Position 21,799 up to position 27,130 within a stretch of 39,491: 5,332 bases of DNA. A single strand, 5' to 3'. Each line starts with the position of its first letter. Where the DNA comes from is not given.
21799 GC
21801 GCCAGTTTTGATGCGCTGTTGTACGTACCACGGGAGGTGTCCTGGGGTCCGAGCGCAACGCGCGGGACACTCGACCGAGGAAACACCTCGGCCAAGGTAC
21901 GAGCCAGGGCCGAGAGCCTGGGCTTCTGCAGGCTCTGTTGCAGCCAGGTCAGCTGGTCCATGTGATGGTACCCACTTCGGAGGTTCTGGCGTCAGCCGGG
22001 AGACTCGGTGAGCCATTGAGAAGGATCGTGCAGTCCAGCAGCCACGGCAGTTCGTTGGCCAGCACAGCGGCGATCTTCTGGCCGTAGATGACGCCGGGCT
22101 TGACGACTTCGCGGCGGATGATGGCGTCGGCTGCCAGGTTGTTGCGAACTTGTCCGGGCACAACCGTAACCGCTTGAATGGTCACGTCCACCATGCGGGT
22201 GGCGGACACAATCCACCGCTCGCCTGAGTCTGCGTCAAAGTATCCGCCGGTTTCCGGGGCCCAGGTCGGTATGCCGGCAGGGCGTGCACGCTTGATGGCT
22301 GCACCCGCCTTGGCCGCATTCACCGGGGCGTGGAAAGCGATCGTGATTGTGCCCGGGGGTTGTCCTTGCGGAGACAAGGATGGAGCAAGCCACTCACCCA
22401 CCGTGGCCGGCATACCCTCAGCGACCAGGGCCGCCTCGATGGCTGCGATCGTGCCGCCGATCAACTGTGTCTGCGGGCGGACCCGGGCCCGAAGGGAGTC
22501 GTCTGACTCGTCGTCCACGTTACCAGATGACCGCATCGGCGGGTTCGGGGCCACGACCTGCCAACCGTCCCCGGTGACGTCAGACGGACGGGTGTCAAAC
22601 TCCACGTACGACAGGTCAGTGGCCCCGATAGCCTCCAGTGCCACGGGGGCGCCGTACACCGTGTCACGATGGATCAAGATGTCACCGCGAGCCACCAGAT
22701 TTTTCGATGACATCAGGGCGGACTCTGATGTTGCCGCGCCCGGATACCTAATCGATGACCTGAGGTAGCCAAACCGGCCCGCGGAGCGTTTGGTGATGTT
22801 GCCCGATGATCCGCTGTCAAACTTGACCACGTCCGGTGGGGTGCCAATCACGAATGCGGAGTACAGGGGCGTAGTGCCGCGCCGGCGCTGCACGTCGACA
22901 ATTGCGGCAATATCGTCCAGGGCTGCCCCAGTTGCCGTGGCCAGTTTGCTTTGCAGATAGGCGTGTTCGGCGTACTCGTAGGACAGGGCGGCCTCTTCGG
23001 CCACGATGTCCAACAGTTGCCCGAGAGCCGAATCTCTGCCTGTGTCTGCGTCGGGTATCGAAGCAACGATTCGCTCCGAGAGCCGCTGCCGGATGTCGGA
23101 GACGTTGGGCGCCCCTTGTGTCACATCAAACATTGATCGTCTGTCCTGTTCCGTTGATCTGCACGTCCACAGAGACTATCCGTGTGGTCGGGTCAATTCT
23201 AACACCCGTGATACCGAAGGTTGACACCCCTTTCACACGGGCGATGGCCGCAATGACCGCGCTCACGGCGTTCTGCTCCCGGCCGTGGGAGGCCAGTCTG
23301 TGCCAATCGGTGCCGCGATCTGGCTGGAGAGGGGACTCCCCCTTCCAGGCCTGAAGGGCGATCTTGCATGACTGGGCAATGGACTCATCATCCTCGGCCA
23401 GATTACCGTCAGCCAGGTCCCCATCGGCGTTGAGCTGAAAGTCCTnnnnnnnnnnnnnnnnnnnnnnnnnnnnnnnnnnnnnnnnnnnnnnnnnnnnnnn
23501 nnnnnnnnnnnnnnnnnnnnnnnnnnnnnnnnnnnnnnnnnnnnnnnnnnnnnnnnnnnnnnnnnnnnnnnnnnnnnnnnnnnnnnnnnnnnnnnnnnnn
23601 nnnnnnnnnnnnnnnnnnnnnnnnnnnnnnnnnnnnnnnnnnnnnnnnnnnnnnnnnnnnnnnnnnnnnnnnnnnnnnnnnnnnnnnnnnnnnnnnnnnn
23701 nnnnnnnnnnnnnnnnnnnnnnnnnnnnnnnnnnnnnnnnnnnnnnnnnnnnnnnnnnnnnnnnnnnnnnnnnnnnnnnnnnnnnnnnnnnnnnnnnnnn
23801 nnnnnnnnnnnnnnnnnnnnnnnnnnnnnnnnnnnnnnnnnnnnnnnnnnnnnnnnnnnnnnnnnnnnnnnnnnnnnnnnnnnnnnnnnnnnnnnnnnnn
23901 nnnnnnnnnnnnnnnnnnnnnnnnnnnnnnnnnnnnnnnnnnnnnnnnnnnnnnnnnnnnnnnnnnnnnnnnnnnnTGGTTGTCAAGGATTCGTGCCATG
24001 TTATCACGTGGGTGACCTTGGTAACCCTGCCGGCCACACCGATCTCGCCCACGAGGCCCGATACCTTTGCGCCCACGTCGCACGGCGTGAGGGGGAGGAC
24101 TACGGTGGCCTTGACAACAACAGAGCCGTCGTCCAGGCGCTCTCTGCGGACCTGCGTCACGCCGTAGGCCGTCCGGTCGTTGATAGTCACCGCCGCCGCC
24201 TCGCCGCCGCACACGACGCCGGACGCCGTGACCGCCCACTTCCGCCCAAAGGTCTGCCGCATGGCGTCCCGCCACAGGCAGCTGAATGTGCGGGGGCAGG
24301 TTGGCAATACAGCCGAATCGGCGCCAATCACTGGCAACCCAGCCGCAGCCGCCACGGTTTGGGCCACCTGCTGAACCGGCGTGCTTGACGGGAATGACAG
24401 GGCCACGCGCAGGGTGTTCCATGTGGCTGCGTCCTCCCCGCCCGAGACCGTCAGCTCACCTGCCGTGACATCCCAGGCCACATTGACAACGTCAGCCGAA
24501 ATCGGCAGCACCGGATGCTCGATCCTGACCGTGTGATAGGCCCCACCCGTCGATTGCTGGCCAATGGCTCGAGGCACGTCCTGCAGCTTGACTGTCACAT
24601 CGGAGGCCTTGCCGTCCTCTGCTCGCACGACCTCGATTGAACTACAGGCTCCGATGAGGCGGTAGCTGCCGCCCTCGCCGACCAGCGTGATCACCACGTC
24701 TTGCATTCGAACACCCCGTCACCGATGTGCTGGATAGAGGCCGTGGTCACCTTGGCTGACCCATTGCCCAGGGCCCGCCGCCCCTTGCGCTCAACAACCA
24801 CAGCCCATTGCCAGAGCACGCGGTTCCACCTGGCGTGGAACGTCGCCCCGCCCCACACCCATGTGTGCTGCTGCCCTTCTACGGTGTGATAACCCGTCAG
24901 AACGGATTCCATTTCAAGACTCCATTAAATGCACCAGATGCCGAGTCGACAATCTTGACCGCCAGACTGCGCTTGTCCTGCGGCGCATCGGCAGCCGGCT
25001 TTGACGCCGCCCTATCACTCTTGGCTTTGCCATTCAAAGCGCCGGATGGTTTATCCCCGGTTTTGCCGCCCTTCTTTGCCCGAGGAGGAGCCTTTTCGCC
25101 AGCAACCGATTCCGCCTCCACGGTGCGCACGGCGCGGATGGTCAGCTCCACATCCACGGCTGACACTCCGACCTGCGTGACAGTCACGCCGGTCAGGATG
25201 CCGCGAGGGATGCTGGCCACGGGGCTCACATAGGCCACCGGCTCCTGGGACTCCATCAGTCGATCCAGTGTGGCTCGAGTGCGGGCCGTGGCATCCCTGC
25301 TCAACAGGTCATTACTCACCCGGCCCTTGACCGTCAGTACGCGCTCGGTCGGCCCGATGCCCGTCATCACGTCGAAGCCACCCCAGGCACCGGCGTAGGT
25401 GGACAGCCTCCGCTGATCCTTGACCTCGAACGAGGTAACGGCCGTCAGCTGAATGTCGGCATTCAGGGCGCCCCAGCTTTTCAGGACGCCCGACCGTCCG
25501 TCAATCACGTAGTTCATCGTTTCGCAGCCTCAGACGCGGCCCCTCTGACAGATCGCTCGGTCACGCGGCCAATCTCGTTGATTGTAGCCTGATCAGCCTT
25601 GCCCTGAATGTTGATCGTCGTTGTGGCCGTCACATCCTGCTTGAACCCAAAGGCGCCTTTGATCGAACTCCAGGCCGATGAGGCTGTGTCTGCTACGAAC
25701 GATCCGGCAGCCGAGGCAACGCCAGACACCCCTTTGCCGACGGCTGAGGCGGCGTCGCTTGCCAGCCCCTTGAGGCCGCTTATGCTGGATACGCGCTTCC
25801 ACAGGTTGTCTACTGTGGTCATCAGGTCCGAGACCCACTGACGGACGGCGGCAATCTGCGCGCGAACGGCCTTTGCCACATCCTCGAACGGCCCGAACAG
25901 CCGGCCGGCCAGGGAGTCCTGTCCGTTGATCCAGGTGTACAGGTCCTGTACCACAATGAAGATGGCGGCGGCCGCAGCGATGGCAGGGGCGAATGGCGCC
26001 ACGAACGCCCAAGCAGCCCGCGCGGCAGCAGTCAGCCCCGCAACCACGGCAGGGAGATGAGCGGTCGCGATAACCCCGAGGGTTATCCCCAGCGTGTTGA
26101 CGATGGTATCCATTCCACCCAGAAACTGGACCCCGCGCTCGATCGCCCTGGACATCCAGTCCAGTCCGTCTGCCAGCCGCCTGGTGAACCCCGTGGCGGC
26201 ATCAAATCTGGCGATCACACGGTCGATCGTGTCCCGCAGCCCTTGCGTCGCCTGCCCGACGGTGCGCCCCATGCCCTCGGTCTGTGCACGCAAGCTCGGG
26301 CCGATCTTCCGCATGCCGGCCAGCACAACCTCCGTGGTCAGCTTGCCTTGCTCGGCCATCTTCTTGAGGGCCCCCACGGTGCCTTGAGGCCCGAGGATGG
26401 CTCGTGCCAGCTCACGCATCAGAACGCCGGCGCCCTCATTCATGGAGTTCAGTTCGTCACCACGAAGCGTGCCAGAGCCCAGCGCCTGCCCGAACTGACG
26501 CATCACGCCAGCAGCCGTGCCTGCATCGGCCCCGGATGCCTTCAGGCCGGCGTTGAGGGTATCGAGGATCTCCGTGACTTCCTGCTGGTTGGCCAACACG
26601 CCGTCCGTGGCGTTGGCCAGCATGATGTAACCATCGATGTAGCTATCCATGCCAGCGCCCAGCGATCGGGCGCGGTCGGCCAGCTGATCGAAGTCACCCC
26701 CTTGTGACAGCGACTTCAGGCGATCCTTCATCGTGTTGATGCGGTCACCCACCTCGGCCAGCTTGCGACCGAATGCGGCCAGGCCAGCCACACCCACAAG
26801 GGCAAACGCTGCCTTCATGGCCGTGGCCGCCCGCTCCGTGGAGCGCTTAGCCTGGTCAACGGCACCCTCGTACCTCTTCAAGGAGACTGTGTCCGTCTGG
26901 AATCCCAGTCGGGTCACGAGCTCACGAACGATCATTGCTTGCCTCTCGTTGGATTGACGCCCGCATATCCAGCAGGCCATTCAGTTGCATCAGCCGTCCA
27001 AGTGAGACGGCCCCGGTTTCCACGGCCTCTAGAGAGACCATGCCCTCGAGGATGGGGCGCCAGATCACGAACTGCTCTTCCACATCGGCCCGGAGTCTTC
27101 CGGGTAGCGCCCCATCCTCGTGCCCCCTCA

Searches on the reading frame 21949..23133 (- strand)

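Call 13: search_protein_families(library=phrogs, max_evalue=0.01, proteins=[window:21949-23133:-])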
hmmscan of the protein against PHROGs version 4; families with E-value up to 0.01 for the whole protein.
window:21949-23133:- (394 aa): 1 family
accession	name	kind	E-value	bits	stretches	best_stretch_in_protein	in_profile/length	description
phrog_6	-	tail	9.6e-16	58.5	1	9-237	70-266/548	baseplate wedge subunit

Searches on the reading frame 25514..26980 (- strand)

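Call 13: search_protein_families(library=phrogs, max_evalue=0.01, proteins=[window:25514-26980:-])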
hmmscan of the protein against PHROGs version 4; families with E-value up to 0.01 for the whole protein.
window:25514-26980:- (488 aa): 25 families
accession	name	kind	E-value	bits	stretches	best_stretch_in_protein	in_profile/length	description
phrog_3336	-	tail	2.1e-41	143.5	1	35-474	51-491/1051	tail length tape measure protein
phrog_8010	-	tail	3.5e-41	142.1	1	31-347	233-548/1543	tail length tape measure protein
phrog_339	-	tail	6.3e-39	135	1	38-339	33-331/1123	tail length tape measure protein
phrog_3519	-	tail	8.8e-35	121.6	1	37-401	42-363/959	tail length tape measure protein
phrog_17300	-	tail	1.2e-31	111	1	35-281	39-285/900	tail length tape measure protein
phrog_16297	-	tail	1.8e-28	100.4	1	134-403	158-408/777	tail length tape measure protein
phrog_1107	-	tail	8.1e-27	94.6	1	33-323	159-455/1252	tail length tape measure protein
phrog_2335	-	tail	2.3e-26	93.1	1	24-437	437-837/1536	tail length tape measure protein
phrog_7740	-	tail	2.3e-25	89.2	1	28-383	37-384/2151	tail length tape measure protein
phrog_12706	-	tail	4.1e-24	85.8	1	41-463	179-571/1244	tail length tape measure protein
phrog_32885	-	tail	3.9e-19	69.1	1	42-415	27-384/948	tail length tape measure protein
phrog_1068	-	tail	2e-17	64.2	1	43-387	86-377/706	tail length tape measure protein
phrog_1506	-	tail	4.8e-11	42.4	1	50-466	63-400/1269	tail length tape measure protein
phrog_20119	-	tail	5.9e-11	42.5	1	97-246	87-233/851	tail length tape measure protein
phrog_31452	-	tail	1.7e-09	37.4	1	116-228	106-215/814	tail length tape measure protein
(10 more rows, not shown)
